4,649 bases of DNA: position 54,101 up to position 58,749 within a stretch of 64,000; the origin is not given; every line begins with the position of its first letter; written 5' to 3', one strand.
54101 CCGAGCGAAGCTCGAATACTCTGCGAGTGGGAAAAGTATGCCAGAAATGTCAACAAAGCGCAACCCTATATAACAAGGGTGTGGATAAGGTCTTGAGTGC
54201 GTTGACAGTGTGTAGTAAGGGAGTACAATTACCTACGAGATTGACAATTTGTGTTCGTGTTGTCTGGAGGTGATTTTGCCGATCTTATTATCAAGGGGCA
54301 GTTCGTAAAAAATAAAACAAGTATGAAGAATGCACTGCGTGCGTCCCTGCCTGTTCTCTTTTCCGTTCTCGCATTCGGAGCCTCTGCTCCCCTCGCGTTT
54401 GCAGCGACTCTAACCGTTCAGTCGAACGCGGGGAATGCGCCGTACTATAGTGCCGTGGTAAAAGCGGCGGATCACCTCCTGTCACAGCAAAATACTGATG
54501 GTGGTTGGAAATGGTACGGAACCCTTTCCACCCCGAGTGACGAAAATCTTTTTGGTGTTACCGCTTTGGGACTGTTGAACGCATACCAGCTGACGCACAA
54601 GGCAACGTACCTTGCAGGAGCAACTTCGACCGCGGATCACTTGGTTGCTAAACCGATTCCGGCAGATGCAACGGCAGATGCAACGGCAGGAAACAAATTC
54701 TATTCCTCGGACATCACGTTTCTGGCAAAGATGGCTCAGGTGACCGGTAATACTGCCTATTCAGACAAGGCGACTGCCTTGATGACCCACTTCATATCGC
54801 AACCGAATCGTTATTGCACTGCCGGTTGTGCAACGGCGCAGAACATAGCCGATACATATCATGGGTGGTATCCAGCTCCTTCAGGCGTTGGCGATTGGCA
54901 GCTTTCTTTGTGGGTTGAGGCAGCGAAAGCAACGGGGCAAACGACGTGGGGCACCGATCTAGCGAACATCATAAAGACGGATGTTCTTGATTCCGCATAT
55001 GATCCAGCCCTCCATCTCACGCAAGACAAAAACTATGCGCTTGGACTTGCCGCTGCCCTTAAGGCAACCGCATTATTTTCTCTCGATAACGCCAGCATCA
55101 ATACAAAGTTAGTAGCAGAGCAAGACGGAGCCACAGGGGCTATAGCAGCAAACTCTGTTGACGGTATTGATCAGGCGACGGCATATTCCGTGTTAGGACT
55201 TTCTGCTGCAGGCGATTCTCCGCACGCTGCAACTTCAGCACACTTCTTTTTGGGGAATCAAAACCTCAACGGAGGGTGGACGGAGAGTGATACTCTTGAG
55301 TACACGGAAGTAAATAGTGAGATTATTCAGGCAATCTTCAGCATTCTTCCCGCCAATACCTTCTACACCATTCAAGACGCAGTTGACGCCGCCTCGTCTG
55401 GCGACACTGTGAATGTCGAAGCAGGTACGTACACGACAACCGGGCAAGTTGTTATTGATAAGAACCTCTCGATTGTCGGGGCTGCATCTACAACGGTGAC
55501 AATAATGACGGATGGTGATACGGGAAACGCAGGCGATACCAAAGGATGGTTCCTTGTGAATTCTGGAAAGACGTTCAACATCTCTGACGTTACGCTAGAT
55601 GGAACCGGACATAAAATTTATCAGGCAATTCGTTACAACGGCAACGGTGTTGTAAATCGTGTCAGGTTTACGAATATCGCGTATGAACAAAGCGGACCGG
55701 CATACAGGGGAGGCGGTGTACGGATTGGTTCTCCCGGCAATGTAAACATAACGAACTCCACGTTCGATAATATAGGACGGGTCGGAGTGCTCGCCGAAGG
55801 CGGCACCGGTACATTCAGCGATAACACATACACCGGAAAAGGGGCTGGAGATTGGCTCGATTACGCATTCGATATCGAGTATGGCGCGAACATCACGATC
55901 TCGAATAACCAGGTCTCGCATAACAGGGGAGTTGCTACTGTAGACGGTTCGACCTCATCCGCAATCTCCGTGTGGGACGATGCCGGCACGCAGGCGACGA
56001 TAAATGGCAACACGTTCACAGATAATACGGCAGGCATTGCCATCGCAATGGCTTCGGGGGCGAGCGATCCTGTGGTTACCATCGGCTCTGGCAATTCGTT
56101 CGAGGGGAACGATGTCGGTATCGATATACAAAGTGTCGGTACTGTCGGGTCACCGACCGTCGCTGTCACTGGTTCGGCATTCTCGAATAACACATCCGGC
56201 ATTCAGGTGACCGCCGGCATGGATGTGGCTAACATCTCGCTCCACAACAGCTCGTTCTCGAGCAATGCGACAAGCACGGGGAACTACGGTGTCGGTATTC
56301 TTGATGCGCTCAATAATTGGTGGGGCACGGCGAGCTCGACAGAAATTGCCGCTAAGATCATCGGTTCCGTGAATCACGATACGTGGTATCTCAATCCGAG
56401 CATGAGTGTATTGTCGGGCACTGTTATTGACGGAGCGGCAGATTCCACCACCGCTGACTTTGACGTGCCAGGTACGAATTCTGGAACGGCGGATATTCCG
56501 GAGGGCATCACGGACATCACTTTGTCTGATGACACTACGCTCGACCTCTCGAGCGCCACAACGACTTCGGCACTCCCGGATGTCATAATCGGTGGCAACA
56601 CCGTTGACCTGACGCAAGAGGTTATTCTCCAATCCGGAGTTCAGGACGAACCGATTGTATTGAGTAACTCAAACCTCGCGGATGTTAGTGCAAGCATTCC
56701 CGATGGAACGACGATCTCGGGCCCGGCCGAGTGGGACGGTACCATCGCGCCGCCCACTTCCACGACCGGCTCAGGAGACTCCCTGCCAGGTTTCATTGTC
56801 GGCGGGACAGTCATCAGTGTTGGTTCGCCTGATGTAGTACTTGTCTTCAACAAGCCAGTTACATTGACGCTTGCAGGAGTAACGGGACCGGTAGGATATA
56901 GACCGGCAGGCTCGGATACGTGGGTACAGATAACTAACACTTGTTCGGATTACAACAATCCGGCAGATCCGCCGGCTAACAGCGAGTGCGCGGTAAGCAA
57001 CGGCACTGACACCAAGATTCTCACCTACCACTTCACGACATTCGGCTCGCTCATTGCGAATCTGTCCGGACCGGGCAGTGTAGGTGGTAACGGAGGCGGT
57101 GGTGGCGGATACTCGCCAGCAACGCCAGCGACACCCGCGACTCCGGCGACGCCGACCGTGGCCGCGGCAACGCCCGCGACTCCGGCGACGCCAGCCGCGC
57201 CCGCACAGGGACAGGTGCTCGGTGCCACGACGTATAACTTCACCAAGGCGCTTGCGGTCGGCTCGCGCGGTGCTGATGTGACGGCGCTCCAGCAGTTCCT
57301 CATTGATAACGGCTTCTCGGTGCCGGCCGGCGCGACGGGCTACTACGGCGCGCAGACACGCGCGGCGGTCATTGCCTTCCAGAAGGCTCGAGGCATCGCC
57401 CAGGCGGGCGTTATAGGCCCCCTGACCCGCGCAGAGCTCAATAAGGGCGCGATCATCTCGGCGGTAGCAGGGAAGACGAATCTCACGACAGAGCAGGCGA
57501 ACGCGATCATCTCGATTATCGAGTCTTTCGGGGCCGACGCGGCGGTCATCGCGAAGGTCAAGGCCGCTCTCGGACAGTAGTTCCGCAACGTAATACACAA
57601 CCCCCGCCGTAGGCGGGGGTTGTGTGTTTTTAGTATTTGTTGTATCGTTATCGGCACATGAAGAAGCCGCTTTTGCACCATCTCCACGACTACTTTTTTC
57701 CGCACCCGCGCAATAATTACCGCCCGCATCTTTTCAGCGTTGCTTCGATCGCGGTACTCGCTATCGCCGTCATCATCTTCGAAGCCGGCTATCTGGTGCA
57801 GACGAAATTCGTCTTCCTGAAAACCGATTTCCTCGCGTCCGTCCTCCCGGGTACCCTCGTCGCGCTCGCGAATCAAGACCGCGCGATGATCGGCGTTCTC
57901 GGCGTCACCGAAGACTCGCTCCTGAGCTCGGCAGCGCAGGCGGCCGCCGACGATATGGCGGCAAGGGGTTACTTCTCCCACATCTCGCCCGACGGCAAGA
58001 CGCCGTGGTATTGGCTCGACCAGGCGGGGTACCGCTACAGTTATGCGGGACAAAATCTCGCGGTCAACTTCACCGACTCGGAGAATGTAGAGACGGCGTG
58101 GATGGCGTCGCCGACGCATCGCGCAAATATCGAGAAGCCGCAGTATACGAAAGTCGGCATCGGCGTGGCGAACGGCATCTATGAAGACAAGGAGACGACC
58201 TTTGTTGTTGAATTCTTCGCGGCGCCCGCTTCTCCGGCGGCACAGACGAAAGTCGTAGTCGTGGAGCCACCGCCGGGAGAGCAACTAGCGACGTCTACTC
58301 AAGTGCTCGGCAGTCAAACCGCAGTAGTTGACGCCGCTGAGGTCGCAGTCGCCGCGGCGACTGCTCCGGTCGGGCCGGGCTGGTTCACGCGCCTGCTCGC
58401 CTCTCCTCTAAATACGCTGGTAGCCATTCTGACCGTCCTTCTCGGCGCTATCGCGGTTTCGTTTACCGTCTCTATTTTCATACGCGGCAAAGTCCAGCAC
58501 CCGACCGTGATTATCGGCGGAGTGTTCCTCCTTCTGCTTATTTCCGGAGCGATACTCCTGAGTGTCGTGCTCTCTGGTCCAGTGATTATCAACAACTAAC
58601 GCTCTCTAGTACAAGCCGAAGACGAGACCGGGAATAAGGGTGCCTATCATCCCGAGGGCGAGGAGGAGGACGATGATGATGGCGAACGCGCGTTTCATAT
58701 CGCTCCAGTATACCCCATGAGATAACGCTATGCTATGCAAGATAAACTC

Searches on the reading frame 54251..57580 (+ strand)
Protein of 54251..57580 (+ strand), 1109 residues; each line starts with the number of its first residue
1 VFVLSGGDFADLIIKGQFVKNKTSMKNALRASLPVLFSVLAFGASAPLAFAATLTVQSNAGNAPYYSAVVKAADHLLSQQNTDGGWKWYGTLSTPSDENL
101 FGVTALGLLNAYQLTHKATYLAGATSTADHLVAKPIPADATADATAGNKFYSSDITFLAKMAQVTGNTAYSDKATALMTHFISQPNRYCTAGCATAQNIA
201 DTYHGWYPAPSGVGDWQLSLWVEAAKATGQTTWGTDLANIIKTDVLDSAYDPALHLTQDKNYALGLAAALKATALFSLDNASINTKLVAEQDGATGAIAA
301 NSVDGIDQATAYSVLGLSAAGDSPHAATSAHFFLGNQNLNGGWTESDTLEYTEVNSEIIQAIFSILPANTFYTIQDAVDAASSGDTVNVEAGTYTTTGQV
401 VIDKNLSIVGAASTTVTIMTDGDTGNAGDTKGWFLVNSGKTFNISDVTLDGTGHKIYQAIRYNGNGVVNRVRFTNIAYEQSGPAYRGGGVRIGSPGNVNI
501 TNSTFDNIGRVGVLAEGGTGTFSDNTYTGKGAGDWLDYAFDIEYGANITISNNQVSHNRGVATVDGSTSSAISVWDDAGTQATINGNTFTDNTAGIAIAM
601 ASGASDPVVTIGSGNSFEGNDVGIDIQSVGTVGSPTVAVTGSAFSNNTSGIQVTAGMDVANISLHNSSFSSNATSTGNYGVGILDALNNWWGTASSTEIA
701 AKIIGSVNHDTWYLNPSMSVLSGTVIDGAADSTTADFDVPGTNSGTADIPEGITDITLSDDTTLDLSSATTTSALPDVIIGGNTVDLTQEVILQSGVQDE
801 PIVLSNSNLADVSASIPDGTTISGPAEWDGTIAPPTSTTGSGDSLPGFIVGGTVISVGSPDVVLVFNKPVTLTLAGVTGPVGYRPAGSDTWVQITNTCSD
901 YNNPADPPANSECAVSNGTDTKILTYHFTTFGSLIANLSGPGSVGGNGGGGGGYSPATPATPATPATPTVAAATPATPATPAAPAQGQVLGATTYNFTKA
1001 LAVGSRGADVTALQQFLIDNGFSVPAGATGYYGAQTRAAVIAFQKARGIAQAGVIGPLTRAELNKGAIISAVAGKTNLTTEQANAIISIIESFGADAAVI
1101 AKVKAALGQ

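Call 74: search_protein_families(library=pfam, proteins=[window:54251-57580:+], max_evalue=0.001)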
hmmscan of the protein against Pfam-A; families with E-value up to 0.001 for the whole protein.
window:54251-57580:+ (1109 aa): 1 family
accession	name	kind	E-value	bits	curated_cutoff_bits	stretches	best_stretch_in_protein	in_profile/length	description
PF01471.23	PG_binding_1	-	1.2e-13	51.4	23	1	1006-1062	1-56/57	Putative peptidoglycan binding domain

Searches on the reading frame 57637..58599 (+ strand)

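Call 74: search_protein_families(library=pfam, proteins=[window:57637-58599:+], max_evalue=0.001)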
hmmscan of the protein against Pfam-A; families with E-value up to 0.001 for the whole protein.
window:57637-58599:+ (320 aa): 1 family
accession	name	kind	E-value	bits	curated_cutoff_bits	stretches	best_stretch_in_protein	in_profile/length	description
PF00188.32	CAP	-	1.1e-12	49.3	21.1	1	77-191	3-115/117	Cysteine-rich secretory protein family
